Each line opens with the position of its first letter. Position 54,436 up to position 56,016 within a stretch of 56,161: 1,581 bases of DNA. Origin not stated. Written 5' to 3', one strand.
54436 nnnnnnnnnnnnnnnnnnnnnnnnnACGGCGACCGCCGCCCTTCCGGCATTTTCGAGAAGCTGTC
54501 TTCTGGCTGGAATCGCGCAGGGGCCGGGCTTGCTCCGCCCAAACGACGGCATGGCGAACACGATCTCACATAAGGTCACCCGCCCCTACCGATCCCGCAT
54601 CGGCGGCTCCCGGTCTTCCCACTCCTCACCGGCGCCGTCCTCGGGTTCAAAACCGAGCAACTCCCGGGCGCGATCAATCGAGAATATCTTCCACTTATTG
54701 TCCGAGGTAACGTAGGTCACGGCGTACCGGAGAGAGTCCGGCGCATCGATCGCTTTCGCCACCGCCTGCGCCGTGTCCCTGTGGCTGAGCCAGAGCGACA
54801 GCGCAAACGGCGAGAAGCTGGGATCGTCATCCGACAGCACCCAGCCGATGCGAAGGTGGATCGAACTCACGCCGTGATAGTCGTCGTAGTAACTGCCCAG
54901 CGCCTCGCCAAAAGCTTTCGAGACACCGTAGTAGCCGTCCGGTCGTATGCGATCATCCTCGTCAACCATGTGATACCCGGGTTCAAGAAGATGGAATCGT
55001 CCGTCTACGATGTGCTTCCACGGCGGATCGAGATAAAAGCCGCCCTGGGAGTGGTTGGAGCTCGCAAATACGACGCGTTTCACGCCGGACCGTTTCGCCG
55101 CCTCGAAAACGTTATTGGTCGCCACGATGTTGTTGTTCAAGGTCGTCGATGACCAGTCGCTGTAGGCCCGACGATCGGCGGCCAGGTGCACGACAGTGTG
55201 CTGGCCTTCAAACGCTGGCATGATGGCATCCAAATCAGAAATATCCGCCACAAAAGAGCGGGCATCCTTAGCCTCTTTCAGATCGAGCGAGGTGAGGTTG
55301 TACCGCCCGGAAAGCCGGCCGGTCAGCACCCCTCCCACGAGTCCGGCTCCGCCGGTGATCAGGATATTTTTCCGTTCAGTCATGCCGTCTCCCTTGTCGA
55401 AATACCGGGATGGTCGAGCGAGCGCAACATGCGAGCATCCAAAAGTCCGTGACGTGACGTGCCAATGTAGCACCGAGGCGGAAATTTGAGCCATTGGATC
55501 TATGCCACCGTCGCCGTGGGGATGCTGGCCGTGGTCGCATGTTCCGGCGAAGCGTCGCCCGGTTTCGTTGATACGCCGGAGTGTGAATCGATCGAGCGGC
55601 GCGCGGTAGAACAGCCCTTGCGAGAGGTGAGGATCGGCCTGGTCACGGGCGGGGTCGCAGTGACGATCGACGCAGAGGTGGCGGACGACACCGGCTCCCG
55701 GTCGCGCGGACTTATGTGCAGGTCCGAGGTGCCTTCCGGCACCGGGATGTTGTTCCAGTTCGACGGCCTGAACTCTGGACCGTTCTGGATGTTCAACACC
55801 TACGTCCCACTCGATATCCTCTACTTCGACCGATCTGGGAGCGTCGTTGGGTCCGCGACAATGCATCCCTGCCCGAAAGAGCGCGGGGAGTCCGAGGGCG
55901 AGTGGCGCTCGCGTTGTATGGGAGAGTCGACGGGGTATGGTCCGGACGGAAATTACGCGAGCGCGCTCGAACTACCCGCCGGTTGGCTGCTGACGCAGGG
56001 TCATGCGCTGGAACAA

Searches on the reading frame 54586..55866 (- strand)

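Call 52: search_protein_families(library=ncbifam, max_evalue=0.00001, proteins=[window:54586-55866:-])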
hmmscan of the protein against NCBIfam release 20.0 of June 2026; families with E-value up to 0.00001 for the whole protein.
window:54586-55866:- (426 aa): 6 families
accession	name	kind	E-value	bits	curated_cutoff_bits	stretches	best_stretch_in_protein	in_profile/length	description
NF041293.1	G6PDh_Azf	equivalog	4.2e-48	164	400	1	166-412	3-249/252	NAD-dependent glucose-6-phosphate dehydrogenase Azf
TIGR03466.1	HpnA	hypoth_equivalog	2.9e-11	42.8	367.65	1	167-271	2-114/327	hopanoid-associated sugar epimerase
NF042422.1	oxyalk_red_OleD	equivalog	4.6e-11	42.7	580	1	167-270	2-110/329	2-alkyl-3-oxoalkanoate reductase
TIGR04180.1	EDH_00030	hypoth_equivalog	3.2e-06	26.4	475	1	199-273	48-124/297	NAD-dependent 4,6-dehydratase LegB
TIGR03589.1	PseB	equivalog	4.1e-06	26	407.75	0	163-271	2-126/324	UDP-N-acetylglucosamine 4,6-dehydratase (inverting)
NF004520.0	PRK05865.1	equivalog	4.7e-06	24.8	1509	1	168-273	3-106/854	sugar epimerase family protein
